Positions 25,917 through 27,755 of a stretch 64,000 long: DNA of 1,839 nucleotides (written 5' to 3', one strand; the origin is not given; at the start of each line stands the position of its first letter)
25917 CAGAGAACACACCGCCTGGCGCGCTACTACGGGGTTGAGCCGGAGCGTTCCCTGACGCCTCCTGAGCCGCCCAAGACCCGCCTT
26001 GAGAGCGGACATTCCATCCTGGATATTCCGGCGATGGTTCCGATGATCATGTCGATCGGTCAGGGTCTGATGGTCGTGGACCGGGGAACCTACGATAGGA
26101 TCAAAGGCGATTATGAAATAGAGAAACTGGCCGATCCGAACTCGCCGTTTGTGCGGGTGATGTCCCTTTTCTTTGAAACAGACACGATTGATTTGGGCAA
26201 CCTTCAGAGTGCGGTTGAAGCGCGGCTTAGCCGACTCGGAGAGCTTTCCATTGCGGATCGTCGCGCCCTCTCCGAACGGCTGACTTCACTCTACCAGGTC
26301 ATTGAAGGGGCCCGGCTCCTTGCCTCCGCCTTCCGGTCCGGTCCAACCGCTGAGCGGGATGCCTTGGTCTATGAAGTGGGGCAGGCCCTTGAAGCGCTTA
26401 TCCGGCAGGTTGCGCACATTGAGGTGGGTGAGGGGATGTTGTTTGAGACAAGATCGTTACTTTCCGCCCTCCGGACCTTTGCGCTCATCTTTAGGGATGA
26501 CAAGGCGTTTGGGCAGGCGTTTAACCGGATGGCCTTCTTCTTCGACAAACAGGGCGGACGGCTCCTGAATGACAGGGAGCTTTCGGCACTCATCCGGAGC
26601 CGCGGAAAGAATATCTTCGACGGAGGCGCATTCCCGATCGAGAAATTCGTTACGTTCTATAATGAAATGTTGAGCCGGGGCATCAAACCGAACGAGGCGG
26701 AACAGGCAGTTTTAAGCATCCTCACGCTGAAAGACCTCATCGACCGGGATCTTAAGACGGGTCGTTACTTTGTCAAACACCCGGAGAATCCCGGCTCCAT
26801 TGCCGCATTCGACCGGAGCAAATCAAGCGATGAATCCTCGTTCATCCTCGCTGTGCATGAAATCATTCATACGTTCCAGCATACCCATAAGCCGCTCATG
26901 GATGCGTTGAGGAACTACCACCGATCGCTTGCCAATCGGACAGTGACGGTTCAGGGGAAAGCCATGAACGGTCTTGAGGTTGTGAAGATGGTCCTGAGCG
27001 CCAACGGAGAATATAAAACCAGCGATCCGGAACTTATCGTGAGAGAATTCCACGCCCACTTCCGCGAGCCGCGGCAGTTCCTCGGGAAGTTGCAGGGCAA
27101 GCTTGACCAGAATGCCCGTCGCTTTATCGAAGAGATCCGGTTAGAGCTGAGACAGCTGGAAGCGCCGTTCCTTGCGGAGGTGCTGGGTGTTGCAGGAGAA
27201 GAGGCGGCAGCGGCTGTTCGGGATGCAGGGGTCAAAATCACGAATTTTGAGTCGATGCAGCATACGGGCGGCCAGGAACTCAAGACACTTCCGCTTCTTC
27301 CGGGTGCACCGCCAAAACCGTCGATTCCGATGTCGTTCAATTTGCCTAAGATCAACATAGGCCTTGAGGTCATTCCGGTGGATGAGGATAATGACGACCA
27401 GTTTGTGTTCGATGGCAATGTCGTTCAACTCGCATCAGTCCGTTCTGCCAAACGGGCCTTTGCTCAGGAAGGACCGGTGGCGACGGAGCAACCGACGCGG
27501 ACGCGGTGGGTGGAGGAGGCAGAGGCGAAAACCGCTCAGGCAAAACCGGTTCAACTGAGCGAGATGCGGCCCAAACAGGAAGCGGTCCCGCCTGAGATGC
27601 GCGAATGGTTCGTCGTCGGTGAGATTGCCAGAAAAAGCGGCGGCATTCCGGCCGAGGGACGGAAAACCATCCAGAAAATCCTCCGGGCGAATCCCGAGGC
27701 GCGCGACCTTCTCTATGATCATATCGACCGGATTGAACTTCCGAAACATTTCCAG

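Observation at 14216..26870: Two HExxH motifs embedded in the 7,085-aa protein (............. and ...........)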

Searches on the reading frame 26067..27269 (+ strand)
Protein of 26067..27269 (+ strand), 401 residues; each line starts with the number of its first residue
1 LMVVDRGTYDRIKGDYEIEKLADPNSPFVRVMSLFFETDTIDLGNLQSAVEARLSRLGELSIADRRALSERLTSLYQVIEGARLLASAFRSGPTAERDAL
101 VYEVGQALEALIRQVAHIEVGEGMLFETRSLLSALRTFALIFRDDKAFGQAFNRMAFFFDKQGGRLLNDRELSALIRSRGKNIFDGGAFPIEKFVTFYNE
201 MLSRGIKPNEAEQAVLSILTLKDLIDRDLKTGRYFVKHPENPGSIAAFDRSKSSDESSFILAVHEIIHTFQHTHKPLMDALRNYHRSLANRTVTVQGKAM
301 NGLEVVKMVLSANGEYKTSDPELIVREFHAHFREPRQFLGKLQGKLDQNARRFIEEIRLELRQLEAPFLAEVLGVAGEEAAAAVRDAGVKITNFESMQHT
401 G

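Call 10: find_homologous_proteins(query=window:26250-27260:+, max_evalue=0.01)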
Query window:26250-27260:+: 8000 candidates shared short words with the query, none scored E <= 0.01.

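Call 17: search_solved_structures(query=window:26250-27260:+, max_evalue=10)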
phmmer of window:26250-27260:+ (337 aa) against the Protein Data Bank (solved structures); distinct sequences matched with E-value up to 10: 2.
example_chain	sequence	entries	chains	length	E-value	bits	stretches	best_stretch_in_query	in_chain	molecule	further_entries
6fie_B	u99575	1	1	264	0.066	15.6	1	62-118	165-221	Calbindin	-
2f33_A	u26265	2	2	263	0.088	15.2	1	62-117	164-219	Calbindin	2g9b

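Call 33: predict_structure(protein=window:26067-27269:+)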
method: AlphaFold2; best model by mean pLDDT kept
length: 401 residues; sequences in the alignment: 1
mean_pLDDT: 42.5   pTM: 0.29
mean pLDDT of the five models: 42.5, 38.8, 37.1, 37.1, 35.0
residues with pLDDT >= 90: 0; 70-90: 47; 50-70: 44; < 50: 310
segments of 3 or more residues with pLDDT < 50: 1-274, 369-401
pLDDT, mean of each block of 10 residues (from residue 1): 28 32 35 29 35 40 45 43 40 38 41 31 26 31 30 30 29 34 29 43 42 42 34 28 27 30 33 49 75 83 82 68 65 56 70 78 57 38 33 25 22
secondary structure, 60 per line:
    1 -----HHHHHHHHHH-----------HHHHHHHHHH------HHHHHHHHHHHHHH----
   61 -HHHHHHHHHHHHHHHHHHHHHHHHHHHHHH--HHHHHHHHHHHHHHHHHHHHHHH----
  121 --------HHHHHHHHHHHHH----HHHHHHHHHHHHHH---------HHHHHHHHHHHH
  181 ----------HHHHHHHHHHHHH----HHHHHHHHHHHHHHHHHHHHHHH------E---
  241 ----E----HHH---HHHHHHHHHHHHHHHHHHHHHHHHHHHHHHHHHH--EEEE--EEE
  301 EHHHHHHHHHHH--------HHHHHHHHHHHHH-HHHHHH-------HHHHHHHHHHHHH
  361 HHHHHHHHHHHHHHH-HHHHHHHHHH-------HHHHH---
elements in order: H6-15 H27-36 H43-56 H62-91 H94-116 H129-141 H146-159 H169-180 H191-203 H208-230 H256-289 E292-295 E298-301 H302-312 H321-333 H335-340 H348-375 H377-386 H394-398

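Call 85: fold_search(model_id=the predicted structure, library=pdb)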
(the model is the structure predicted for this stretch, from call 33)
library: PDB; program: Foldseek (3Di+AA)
matches with E <= 10: 81; with E <= 0.001: 0
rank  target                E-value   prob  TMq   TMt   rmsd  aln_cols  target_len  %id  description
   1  3o1i_A                4.1e-01  0.09  0.12  0.16  34.6       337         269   14  Crystal Structure of the TorS sensor domain - TorT complex in the absence of ligand (released 2011-12-21)
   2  6dcf_F                9.8e-01  0.03  0.10  0.11  25.6       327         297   13  Crystal structure of a Mycobacterium smegmatis transcription initiation complex with Rifampicin-resistant RNA polymera (released 2018-09-05)
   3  8otz_D2               1.0e+00  0.02  0.08  0.08  51.8       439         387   12  48-nm repeat of the native axonemal doublet microtubule from bovine sperm (released 2023-11-22)
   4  1g73_A                1.1e+00  0.08  0.09  0.20  18.2       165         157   14  CRYSTAL STRUCTURE OF SMAC BOUND TO XIAP-BIR3 DOMAIN (released 2001-01-10)
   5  9fqr_FS               1.2e+00  0.02  0.08  0.09  50.7       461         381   12  96-nm repeat of axonemal doublet microtubules from bovine sperm (released 2025-03-26)
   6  6jx6_D                1.5e+00  0.20  0.13  0.30  13.5       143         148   13  Tetrameric form of Smac (released 2019-12-04)
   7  6vvv_F                1.7e+00  0.03  0.10  0.11  25.7       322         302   13  Crystal structure of a Mycobacterium smegmatis transcription initiation complex with Rifampicin-resistant RNA polymera (released 2020-10-21)
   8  7lqw_A                1.9e+00  0.04  0.09  0.04  21.9       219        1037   13  Cryo-EM structure of NTD-directed neutralizing antibody 2-17 Fab in complex with SARS-CoV-2 S2P spike (released 2021-03-24)
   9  8xip_A                2.1e+00  0.04  0.10  0.12  19.3       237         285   13  Structure of Pasireotide-SSTR1 G protein complex (released 2024-07-03)
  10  3haj_A                2.3e+00  0.01  0.08  0.10  34.5       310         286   11  Crystal structure of human PACSIN2 F-BAR domain (p212121 lattice) (released 2009-06-16)
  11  8otz_D3               2.5e+00  0.01  0.08  0.08  52.2       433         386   13  48-nm repeat of the native axonemal doublet microtubule from bovine sperm (released 2023-11-22)
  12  4rd9_B                2.6e+00  0.11  0.12  0.24  19.3       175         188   20  X-RAY STRUCTURE OF THE APO FORM OF THE AMYLOID PRECURSOR PROTEIN-LIKE PROTEIN 1 (APLP1) E2 DOMAIN (released 2015-03-11)
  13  8zps_R                2.8e+00  0.06  0.13  0.17  17.3       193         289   12  Cryo-EM structure of prolactin-releasing peptide recognition with Gi (released 2024-09-25)
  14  3i9y                  2.8e+00  0.04  0.13  0.20  28.0       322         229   12  Crystal structure of the V. parahaemolyticus histidine kinase sensor TorS sensor domain (released 2009-10-06)
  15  8th4_A                2.8e+00  0.03  0.08  0.08  28.0       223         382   11  Structure of AT118-L Nanobody Antagonist in Complex with the Angiotensin II Type I Receptor and Losartan (released 2024-05-22)
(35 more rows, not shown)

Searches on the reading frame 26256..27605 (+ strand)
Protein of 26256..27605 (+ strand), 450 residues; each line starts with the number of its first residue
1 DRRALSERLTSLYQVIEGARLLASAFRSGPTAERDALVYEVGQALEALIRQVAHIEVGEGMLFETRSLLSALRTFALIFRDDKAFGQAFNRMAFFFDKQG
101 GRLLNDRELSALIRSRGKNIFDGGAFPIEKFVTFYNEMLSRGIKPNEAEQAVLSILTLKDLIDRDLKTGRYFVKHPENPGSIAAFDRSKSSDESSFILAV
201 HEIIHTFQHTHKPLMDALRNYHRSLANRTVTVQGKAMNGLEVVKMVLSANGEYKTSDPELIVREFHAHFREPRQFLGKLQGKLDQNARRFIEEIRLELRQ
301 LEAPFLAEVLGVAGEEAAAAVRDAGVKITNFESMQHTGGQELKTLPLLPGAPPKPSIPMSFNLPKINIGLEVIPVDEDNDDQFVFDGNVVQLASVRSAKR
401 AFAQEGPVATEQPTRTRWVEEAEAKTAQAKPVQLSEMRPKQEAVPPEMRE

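Call 6: search_protein_families(library=pfam, proteins=[window:26256-27605:+], max_evalue=10)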
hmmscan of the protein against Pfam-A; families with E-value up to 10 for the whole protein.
window:26256-27605:+ (450 aa): 1 family
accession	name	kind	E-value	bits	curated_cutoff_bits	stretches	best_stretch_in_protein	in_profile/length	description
PF13041.12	PPR_2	-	0.15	12.7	30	1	130-147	21-38/50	PPR repeat family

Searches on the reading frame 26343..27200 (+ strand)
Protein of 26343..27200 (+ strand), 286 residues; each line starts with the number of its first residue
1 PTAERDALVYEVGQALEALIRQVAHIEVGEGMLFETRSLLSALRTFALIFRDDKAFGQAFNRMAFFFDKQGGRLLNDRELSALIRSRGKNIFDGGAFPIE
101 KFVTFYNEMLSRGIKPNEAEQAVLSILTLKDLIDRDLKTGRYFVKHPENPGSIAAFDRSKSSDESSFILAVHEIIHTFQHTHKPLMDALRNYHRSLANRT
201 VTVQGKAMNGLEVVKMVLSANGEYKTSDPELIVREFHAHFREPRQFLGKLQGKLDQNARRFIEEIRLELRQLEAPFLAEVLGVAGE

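Call 54: search_protein_families(library=ncbifam, alignment_id=A4, max_evalue=1)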
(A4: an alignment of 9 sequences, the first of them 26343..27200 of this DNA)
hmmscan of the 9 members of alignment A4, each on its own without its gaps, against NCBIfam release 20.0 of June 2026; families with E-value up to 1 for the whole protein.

A. member 1, window:26343-27200:+ (286 aa): 1 family
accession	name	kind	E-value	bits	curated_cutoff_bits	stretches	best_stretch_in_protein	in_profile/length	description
TIGR00756.2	PPR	repeat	0.026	14.6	20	1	99-118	16-35/35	pentatricopeptide repeat protein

B. families by the number of members that match (of 9 scanned): 4 families
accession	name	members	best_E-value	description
NF038083.1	CU044_5270_fam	1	0.0066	CU044_5270 family protein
NF005918.0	PRK07914.1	1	0.0099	hypothetical protein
TIGR00756.2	PPR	1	0.026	pentatricopeptide repeat protein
NF000499.2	Erm23S_rRNA_broad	1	0.06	23S ribosomal RNA methyltransferase Erm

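Call 73: search_protein_families(library=pfam, alignment_id=A7, max_evalue=10)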
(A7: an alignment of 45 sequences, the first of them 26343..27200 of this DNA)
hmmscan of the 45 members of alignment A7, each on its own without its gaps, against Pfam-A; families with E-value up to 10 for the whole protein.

A. member 1, window:26343-27200:+ (286 aa): 1 family
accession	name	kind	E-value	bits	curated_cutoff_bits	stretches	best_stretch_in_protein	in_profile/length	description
PF13041.12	PPR_2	-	0.085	13.4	30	1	101-118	21-38/50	PPR repeat family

B. families by the number of members that match (of 45 scanned): 18 families
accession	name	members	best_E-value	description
PF17258.7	DUF5324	3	0.00043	Family of unknown function (DUF5324)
PF03911.21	Sec61_beta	2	0.008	Sec61beta family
PF10814.13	CwsA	2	0.0096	Cell wall synthesis protein CwsA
PF04625.18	DEC-1_N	2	0.26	DEC-1 protein, N-terminal region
PF10907.13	DUF2749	2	0.9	Protein of unknown function (DUF2749)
PF09276.15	Pertus-S5-tox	1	0.03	Pertussis toxin S5 subunit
PF09438.16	DUF2017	1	0.058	Domain of unknown function (DUF2017)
PF13041.12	PPR_2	1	0.085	PPR repeat family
PF11196.13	DUF2834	1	0.11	Protein of unknown function DUF2834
PF19607.4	DUF6112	1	0.12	Family of unknown function (DUF6112)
PF14155.11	DUF4307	1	0.12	Domain of unknown function (DUF4307)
PF24744.1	CARF-assoc_HTH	1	0.13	CARF-associated HTH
PF14067.11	LssY_C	1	0.21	LssY C-terminus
PF09278.17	MerR-DNA-bind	1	0.23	MerR, DNA binding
PF23420.1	DUF7108_C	1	0.24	DUF7108, C-terminal domain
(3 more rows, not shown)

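Call 74: search_solved_structures(query=A7, max_evalue=10, show_alignments=2)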
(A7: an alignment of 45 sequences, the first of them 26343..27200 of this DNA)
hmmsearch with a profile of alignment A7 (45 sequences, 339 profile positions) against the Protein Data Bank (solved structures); distinct sequences matched with E-value up to 10: 2.
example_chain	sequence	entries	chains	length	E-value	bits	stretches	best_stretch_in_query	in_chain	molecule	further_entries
4a8e_A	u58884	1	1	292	0.24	13.8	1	240-289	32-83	PROBABLE TYROSINE RECOMBINASE XERC-LIKE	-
9m37_A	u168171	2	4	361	0.71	12.2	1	166-215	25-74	P581a DgpA2 and isoorientin complex structure | Gfo/Idh/MocA family protein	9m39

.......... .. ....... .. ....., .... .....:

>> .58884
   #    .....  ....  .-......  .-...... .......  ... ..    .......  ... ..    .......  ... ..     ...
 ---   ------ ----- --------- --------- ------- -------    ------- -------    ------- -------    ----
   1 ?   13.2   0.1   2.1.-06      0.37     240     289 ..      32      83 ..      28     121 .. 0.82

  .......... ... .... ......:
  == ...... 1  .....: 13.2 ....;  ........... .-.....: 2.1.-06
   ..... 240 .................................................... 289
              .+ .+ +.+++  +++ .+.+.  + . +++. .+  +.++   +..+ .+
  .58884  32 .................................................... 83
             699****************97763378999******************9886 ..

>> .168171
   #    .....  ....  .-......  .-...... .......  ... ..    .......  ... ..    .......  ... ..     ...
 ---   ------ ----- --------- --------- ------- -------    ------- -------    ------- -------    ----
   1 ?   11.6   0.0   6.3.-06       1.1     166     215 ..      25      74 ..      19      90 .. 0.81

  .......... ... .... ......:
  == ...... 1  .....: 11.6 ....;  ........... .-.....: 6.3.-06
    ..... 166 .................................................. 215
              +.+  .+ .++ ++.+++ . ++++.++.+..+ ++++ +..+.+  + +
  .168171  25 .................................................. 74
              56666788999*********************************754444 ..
